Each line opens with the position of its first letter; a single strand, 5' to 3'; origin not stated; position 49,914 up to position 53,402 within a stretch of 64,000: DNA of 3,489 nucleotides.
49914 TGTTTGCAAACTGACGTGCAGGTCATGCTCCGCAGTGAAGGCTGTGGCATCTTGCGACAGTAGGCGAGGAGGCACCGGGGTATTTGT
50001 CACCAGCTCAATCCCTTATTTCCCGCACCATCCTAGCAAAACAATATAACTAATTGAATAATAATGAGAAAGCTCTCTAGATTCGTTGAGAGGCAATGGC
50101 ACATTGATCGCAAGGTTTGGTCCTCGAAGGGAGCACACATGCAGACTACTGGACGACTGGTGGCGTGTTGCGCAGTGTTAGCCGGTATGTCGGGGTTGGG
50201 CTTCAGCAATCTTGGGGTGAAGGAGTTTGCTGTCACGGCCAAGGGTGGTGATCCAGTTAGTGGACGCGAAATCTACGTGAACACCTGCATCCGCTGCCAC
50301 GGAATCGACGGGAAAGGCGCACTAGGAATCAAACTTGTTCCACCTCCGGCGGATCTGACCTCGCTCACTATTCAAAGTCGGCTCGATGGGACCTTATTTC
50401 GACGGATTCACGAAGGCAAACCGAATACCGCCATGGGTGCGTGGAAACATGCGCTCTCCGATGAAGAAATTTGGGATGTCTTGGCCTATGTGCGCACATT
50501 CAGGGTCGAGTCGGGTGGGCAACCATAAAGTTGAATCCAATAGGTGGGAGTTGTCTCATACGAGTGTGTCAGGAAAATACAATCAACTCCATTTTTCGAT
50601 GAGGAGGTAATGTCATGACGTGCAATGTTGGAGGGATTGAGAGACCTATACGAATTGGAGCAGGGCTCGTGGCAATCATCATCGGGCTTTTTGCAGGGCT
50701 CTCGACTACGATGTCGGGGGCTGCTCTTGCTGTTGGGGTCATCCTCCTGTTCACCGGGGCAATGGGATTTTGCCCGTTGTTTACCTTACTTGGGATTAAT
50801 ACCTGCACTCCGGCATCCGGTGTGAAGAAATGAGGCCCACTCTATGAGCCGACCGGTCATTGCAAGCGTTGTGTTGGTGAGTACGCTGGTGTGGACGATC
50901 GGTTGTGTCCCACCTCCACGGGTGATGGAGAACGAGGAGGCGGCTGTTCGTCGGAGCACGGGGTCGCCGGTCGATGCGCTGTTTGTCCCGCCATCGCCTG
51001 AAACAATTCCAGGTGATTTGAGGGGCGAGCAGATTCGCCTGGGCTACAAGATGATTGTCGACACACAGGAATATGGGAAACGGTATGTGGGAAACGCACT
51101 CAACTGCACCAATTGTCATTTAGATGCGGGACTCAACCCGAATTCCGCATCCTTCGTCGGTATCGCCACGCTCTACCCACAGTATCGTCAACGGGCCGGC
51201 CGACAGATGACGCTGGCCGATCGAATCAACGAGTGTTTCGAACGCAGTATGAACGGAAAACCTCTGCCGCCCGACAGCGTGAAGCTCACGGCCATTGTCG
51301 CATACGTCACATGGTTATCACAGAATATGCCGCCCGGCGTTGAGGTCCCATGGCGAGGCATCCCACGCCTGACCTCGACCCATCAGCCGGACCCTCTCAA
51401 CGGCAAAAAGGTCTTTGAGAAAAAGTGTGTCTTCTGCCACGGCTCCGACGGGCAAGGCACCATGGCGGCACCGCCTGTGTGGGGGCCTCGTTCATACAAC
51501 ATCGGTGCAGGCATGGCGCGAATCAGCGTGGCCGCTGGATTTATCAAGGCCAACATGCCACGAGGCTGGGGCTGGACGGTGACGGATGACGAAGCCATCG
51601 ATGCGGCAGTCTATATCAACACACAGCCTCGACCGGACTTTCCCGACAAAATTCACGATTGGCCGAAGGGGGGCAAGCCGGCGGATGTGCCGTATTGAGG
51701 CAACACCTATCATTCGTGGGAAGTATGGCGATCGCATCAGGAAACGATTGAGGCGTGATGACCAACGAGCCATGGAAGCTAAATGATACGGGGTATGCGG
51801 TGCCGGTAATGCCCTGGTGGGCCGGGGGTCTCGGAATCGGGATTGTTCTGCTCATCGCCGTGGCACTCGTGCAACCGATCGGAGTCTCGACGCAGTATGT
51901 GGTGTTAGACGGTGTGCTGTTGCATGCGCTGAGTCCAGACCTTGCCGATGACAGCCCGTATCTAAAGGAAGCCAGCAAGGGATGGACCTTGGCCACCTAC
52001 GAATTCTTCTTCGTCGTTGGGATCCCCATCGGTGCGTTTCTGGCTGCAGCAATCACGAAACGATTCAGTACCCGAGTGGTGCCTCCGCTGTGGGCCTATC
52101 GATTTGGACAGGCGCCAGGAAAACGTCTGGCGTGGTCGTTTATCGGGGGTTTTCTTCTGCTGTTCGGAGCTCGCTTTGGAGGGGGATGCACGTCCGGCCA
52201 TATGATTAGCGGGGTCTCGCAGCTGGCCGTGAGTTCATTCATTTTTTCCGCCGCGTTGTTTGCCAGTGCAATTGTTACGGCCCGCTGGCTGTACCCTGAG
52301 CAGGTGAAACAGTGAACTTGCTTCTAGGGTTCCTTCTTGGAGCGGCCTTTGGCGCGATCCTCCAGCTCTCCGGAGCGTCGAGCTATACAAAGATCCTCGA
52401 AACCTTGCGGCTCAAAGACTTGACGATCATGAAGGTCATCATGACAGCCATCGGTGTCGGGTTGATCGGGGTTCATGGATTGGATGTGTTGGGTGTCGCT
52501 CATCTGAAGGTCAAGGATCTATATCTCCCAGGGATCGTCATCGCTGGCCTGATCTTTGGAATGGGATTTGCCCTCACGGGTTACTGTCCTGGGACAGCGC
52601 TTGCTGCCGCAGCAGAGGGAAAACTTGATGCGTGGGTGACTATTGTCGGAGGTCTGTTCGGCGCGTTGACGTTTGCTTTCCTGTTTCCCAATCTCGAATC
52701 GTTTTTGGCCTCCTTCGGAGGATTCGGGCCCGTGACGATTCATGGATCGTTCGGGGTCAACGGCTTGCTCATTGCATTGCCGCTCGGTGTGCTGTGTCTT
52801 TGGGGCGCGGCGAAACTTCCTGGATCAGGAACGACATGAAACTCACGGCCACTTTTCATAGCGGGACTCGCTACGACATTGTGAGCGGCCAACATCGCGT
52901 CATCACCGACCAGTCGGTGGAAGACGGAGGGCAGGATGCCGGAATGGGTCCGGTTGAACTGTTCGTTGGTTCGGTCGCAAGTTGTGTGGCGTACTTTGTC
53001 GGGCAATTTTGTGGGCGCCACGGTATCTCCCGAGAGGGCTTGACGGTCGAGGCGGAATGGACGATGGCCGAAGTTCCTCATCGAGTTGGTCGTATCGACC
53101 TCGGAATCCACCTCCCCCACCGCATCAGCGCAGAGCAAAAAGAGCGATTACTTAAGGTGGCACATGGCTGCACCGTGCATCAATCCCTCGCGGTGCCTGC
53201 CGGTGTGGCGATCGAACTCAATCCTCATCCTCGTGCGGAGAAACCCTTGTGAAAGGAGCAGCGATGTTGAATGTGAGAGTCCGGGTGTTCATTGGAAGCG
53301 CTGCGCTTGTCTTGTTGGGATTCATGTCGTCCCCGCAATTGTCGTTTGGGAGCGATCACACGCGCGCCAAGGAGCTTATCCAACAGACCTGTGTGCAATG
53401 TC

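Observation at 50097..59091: Co-directional island of periplasmic c-type cytochromes plus sulfur-trafficking proteins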

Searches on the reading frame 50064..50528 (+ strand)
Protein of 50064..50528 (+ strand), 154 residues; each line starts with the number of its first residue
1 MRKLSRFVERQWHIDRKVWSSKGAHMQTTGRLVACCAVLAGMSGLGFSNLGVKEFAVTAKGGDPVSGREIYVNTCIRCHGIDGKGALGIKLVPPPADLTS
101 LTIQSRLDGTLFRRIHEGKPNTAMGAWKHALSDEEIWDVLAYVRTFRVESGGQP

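Call 3: search_protein_families(library=pfam, proteins=[window:50064-50528:+], max_evalue=0.01)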
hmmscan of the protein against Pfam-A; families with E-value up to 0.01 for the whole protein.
window:50064-50528:+ (154 aa): 2 families
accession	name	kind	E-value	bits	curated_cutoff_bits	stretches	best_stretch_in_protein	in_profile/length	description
PF13442.11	Cytochrome_CBB3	-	1.4e-12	48.2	27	1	65-143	4-68/68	Cytochrome C oxidase, cbb3-type, subunit III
PF00034.26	Cytochrom_C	-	1.2e-10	43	21.3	1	67-145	4-88/90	Cytochrome c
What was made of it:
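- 50139..50528 (+): g01, monohaem class-I cytochrome c with a signal peptide. Candidate direct redox partner of TsdA. The ORF could also start at 50064. Pfam Cytochrom_C/Cytochrome_CBB3 (call 3).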

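Call 6: search_protein_families(library=ncbifam, proteins=[window:50064-50528:+], max_evalue=0.01)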
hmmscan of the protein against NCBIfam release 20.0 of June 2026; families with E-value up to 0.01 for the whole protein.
window:50064-50528:+ (154 aa): 9 families
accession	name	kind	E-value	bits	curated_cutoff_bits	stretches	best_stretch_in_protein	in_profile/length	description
NF011054.0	PRK14486.1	equivalog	1e-09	38.4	447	1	65-147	216-291/294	putative bifunctional cbb3-type cytochrome c oxidase subunit II/cytochrome c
TIGR00782.1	ccoP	equivalog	2.9e-07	30.1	179.95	1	66-145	205-280/285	cytochrome-c oxidase, cbb3-type subunit III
TIGR03872.1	cytochrome_MoxG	equivalog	6e-07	29.7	147.8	1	66-148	46-123/133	cytochrome c(L), periplasmic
NF045930.1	Cytc6PetJCyano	equivalog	1.1e-06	28.6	135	1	54-143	18-102/110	cytochrome c6 PetJ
TIGR04494.1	c550_PedF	equivalog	2.7e-05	24.1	122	1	67-148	54-132/133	cytochrome c-550 PedF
TIGR02603.1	CxxCH_TIGR02603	domain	0.00028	20.9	68.15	0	62-86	1-25/134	putative heme-binding domain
NF050122.1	bc1_QcrC_actin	exception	0.00092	18.6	200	1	62-86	39-63/253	cytochrome bc1 complex diheme cytochrome c subunit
NF033864.1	cytochrome579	equivalog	0.0045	16.8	280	1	66-146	51-139/179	cytochrome 579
NF045773.1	cytochro_C550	exception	0.0094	15.9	125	0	65-91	50-76/118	cytochrome c550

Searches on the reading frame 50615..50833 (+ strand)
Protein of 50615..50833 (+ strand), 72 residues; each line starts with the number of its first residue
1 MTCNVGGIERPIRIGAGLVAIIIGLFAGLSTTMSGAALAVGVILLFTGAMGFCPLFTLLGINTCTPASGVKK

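Call 3: search_protein_families(library=pfam, proteins=[window:50615-50833:+], max_evalue=0.01)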
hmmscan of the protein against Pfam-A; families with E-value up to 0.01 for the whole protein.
window:50615-50833:+ (72 aa): 1 family
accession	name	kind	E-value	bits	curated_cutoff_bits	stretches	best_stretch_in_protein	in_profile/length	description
PF11127.14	YgaP-like_TM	-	3.4e-19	69.2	25.3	1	1-65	1-64/66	Inner membrane protein YgaP-like, transmembrane domain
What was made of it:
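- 50615..50833 (+): g02, 72-aa two-helix membrane protein of the DUF2892/YgaP-like TM family. Pfam PF11127, E 3.4e-19 (call 3).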

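Call 6: search_protein_families(library=ncbifam, proteins=[window:50615-50833:+], max_evalue=0.01)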
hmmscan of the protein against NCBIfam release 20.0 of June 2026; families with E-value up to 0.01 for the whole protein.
window:50615-50833:+ (72 aa): 0 families

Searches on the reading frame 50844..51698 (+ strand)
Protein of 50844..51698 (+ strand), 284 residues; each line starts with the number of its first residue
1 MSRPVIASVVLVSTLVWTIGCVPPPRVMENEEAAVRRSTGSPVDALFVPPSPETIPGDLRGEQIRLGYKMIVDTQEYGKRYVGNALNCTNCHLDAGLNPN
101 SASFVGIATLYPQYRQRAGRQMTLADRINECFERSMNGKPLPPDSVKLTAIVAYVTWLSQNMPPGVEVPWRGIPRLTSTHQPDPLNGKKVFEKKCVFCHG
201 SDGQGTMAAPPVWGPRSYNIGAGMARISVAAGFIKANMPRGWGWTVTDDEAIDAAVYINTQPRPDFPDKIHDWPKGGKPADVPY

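Call 3: search_protein_families(library=pfam, proteins=[window:50844-51698:+], max_evalue=0.01)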
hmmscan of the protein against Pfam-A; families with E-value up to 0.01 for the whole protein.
window:50844-51698:+ (284 aa): 4 families
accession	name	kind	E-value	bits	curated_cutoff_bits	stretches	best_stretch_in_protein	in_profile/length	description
PF21342.2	SoxA-TsdA_cyt-c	-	1.7e-14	54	27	1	87-163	16-87/88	SoxA/TsdA, cytochrome c domain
PF13442.11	Cytochrome_CBB3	-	2.8e-10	40.8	27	1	184-258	3-68/68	Cytochrome C oxidase, cbb3-type, subunit III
PF00034.26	Cytochrom_C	-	1.4e-07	33.1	21.3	1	186-231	3-49/90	Cytochrome c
PF14495.11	Cytochrom_C550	-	0.0056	16.8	27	0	183-200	25-42/136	Cytochrome c-550 domain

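Call 6: search_protein_families(library=ncbifam, proteins=[window:50844-51698:+], max_evalue=0.01)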
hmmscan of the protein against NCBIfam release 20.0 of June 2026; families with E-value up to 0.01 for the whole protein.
window:50844-51698:+ (284 aa): 9 families
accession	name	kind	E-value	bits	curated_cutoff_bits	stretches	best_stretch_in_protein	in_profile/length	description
TIGR04484.1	thiosulf_SoxA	equivalog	4.8e-11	42.4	110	1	96-169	27-100/212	sulfur oxidation c-type cytochrome SoxA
NF050122.1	bc1_QcrC_actin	exception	1.8e-06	27.4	200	1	185-232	42-84/253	cytochrome bc1 complex diheme cytochrome c subunit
NF045774.1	cytochro_C551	exception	0.00098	19.1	118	1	185-255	40-103/110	cytochrome c551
TIGR00782.1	ccoP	equivalog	0.0016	17.8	179.95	1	186-208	205-227/285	cytochrome-c oxidase, cbb3-type subunit III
TIGR03046.1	PS_II_psbV2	equivalog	0.0024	17.5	148.35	0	164-211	37-82/157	photosystem II cytochrome PsbV2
NF011054.0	PRK14486.1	equivalog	0.0024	17.4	447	1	147-259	175-288/294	putative bifunctional cbb3-type cytochrome c oxidase subunit II/cytochrome c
TIGR02603.1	CxxCH_TIGR02603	domain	0.0046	17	68.15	0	183-211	2-30/134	putative heme-binding domain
NF045773.1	cytochro_C550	exception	0.0052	16.7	125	0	184-210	49-74/118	cytochrome c550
NF045930.1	Cytc6PetJCyano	equivalog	0.0084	16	135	0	183-200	27-44/110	cytochrome c6 PetJ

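Call 16: search_solved_structures(query=window:50844-51698:+, max_evalue=0.01, show_alignments=2)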
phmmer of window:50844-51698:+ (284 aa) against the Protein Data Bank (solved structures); distinct sequences matched with E-value up to 0.01: 19.
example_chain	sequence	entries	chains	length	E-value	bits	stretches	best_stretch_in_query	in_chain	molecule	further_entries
4wqc_A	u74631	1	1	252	3.4e-58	200.6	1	42-272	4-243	Thiosulfate dehydrogenase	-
4wq7_A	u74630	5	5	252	2.3e-57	197.9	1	42-272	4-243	Thiosulfate dehydrogenase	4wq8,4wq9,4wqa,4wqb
4wqd_A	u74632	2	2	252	2.4e-57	197.8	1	42-272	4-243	Thiosulfate dehydrogenase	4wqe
4v2k_A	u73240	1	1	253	2.4e-57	197.8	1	42-271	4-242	THIOSULFATE DEHYDROGENASE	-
5lo9_A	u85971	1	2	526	1.4e-40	142.7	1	43-267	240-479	Cytochrome C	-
8snh_G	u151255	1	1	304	1.5e-07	34.3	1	181-228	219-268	Cbb3-type cytochrome c oxidase subunit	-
8smr_G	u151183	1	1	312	1.5e-07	34.3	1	183-230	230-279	Cbb3-type cytochrome c oxidase subunit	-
1h31_A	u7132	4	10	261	8.4e-07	31.8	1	88-168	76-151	DIHEME CYTOCHROME C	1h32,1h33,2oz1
3mk7_C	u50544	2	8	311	2.6e-06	30.2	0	186-258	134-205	Cytochrome c oxidase, cbb3-type, subunit P | Cbb3-type cytochrome c oxidase subunit CcoP1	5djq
7rh5_O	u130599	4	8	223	2.1e-05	27.2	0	186-231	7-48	Cytochrome bc1 complex cytochrome c subunit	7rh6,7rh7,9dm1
6hwh_M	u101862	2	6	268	3e-05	26.8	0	186-230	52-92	Cytochrome bc1 complex cytochrome c subunit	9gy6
8ovc_O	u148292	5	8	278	3.4e-05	26.6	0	186-226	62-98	Cytochrome bc1 complex cytochrome c subunit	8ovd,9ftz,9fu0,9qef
6adq_C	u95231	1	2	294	3.9e-05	26.4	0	186-230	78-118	Cytochrome bc1 complex cytochrome c subunit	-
6h5l_B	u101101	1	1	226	0.00012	24.8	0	186-228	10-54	Conserved hypothetical cytochrome protein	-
8yts_A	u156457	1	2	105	0.00075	22.2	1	176-259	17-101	Cytochrome C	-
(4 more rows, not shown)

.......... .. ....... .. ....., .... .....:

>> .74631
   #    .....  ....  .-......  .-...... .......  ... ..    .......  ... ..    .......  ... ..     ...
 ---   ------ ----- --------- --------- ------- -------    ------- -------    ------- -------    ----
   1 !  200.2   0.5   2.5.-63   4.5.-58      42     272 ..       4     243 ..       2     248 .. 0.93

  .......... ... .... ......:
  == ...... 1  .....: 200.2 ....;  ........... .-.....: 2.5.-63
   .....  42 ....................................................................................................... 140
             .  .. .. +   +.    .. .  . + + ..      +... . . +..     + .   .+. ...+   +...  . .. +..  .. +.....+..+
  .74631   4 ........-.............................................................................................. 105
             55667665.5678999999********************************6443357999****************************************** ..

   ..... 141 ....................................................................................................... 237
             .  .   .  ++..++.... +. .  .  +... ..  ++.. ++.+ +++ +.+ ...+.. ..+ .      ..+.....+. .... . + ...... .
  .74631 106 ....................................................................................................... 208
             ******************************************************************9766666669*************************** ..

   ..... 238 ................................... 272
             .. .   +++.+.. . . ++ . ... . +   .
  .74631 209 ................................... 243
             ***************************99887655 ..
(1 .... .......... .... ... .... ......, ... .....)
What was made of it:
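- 50844..51698 (+): g03, TsdA-type dihaem thiosulfate dehydrogenase/tetrathionate reductase. Probable lipoprotein (Cys21). phmmer E 3.4e-58 to A. vinosum TsdA over residues 42-272 (call 16).
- On TsdA (thiosulfate dehydrogenase/tetrathionate reductase): Cys131 in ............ aligns with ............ of AvTsdA (call 16). phmmer E 3.4e-58 to 2.4e-57 against 4wqc, 4wq7 and 4v2k, covering residues 42-272 (call 16).
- Closest known: TsdA / TsdBA thiosulfate dehydrogenase-tetrathionate reductase. Same: g03 aligns over its full length with solved AvTsdA (E 3.4e-58) and with the TsdA part of the 5lo9 fusion (E 1.4e-40) (call 16).
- E 3.4e-58 to the solved enzyme, with the Cys ligand motif and the haem-2 Met aligned (call 16).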

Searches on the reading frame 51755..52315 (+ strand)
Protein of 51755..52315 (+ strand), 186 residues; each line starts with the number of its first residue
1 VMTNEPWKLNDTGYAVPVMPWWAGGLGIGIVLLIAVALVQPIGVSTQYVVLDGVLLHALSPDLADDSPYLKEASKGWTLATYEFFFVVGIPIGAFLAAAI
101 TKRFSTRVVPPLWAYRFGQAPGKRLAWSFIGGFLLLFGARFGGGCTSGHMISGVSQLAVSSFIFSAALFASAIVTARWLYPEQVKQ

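Call 3: search_protein_families(library=pfam, proteins=[window:51755-52315:+], max_evalue=0.01)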
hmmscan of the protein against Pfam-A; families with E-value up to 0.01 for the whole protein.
window:51755-52315:+ (186 aa): 1 family
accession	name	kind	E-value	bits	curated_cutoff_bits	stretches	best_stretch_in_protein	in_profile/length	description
PF04143.19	Sulf_transp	-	1.7e-21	77.5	27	1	18-173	176-309/310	Sulphur transport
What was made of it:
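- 51755..52315 (+): g04, half-size YeeE/YedE protein matching the C-terminal half (PmpA-like). Pfam Sulf_transp, profile positions 176-309 (call 3).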

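Call 6: search_protein_families(library=ncbifam, proteins=[window:51755-52315:+], max_evalue=0.01)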
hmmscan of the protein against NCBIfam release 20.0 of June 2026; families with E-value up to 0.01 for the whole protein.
window:51755-52315:+ (186 aa): 2 families
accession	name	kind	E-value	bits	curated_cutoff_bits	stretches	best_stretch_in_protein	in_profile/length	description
NF052577.1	ThSTportTsuASprch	equivalog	2.1e-11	43.8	400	1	81-177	239-325/330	thiosulfate transporter TsuA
NF033796.1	selen_YedE_FdhT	exception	1.3e-07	31.1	350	1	51-176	40-155/387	selenium metabolism membrane protein YedE/FdhT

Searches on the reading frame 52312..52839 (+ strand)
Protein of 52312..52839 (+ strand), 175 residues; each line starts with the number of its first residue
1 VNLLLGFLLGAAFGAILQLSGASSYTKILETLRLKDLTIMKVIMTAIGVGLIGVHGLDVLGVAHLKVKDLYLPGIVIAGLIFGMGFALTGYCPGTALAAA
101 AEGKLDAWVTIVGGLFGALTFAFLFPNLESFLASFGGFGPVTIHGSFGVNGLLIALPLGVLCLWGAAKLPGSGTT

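Call 3: search_protein_families(library=pfam, proteins=[window:52312-52839:+], max_evalue=0.01)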
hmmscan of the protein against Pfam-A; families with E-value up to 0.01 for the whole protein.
window:52312-52839:+ (175 aa): 2 families
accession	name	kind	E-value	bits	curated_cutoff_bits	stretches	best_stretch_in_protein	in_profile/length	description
PF04143.19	Sulf_transp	-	1.5e-16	61.3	27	1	32-167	14-149/310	Sulphur transport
PF20398.3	DUF6691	-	1.1e-06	29.4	27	1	1-124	1-133/142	Family of unknown function (DUF6691)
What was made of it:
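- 52312..52839 (+): g05, half-size YeeE/YedE protein matching the N-terminal half (PmpB-like). Overlaps g04 by 4 nt. Pfam Sulf_transp positions 14-149 plus DUF6691 (call 3).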

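Call 6: search_protein_families(library=ncbifam, proteins=[window:52312-52839:+], max_evalue=0.01)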
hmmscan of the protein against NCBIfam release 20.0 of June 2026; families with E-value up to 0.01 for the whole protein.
window:52312-52839:+ (175 aa): 4 families
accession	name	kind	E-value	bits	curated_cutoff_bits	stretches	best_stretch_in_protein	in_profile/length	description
NF052577.1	ThSTportTsuASprch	equivalog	4.4e-11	42.7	400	1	4-120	3-120/330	thiosulfate transporter TsuA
NF033796.1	selen_YedE_FdhT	exception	1.6e-07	30.8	350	1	3-154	216-364/387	selenium metabolism membrane protein YedE/FdhT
NF041049.1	thio_trans_TsuA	exception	2.9e-05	23.3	645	1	3-113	4-114/348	thiosulfate utilization transporter TsuA/YeeE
TIGR04112.1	seleno_YedE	equivalog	0.00071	18.8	200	1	5-119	187-303/337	YedE family putative selenium transporter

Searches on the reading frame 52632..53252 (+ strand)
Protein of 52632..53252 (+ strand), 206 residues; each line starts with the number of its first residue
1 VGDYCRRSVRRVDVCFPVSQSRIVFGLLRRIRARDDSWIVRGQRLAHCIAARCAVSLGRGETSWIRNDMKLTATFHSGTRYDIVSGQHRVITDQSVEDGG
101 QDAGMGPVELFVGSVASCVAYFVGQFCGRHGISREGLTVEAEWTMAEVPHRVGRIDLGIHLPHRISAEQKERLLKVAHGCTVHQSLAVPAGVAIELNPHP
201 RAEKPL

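Call 3: search_protein_families(library=pfam, proteins=[window:52632-53252:+], max_evalue=0.01)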
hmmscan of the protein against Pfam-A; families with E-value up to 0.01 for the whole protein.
window:52632-53252:+ (206 aa): 1 family
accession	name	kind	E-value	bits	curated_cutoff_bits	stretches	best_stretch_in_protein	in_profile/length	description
PF02566.24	OsmC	-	4.8e-12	46.6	27.5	1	100-188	1-93/100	OsmC-like protein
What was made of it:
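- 52836..53252 (+): g06, cytoplasmic OsmC/Ohr-family thiol protein. Overlaps both g05 and g07 by 4 nt. Pfam OsmC, E 4.8e-12 (call 3).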

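Call 6: search_protein_families(library=ncbifam, proteins=[window:52632-53252:+], max_evalue=0.01)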
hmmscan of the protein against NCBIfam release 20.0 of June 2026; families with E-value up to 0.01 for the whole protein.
window:52632-53252:+ (206 aa): 2 families
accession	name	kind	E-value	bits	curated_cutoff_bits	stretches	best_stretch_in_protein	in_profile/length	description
TIGR03549.1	TIGR03549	equivalog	6.5e-09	34.6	900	1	84-189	15-120/723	OsmC domain/YcaO domain-containing protein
NF041052.1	OsmC_like_Se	domain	1.4e-05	25.1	95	1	84-195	19-139/144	OsmC-related (seleno)protein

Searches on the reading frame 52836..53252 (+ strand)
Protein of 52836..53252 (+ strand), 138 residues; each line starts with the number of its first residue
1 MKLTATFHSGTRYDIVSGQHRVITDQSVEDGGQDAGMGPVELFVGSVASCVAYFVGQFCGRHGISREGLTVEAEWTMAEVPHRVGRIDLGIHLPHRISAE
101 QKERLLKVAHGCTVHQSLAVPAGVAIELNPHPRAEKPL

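Call 61: search_solved_structures(query=window:52836-53252:+, max_evalue=1, show_alignments=2)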
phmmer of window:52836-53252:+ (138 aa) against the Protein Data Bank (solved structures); distinct sequences matched with E-value up to 1: 8.
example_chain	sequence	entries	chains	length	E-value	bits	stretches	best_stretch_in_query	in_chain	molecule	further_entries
2pn2_A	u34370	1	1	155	2.8e-06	30.9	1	17-118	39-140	Uncharacterized protein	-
2onf_A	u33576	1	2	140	0.00061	23.3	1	11-107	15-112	Hypothetical protein Ta0195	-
3cje_A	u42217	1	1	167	0.0016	21.9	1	22-119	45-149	OsmC-like protein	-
9wo1_A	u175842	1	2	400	0.0057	20.2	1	16-119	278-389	Osmotically inducible protein C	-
6mjn_A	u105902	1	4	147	0.026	18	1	27-126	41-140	Organic hydroperoxide resistance protein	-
2ybq_A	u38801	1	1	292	0.031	17.8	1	47-123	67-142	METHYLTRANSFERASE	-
2ybo_A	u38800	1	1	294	0.031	17.8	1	47-123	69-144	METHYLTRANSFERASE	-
1vla_A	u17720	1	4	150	0.57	13.7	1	17-78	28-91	Hydroperoxide resistance protein OsmC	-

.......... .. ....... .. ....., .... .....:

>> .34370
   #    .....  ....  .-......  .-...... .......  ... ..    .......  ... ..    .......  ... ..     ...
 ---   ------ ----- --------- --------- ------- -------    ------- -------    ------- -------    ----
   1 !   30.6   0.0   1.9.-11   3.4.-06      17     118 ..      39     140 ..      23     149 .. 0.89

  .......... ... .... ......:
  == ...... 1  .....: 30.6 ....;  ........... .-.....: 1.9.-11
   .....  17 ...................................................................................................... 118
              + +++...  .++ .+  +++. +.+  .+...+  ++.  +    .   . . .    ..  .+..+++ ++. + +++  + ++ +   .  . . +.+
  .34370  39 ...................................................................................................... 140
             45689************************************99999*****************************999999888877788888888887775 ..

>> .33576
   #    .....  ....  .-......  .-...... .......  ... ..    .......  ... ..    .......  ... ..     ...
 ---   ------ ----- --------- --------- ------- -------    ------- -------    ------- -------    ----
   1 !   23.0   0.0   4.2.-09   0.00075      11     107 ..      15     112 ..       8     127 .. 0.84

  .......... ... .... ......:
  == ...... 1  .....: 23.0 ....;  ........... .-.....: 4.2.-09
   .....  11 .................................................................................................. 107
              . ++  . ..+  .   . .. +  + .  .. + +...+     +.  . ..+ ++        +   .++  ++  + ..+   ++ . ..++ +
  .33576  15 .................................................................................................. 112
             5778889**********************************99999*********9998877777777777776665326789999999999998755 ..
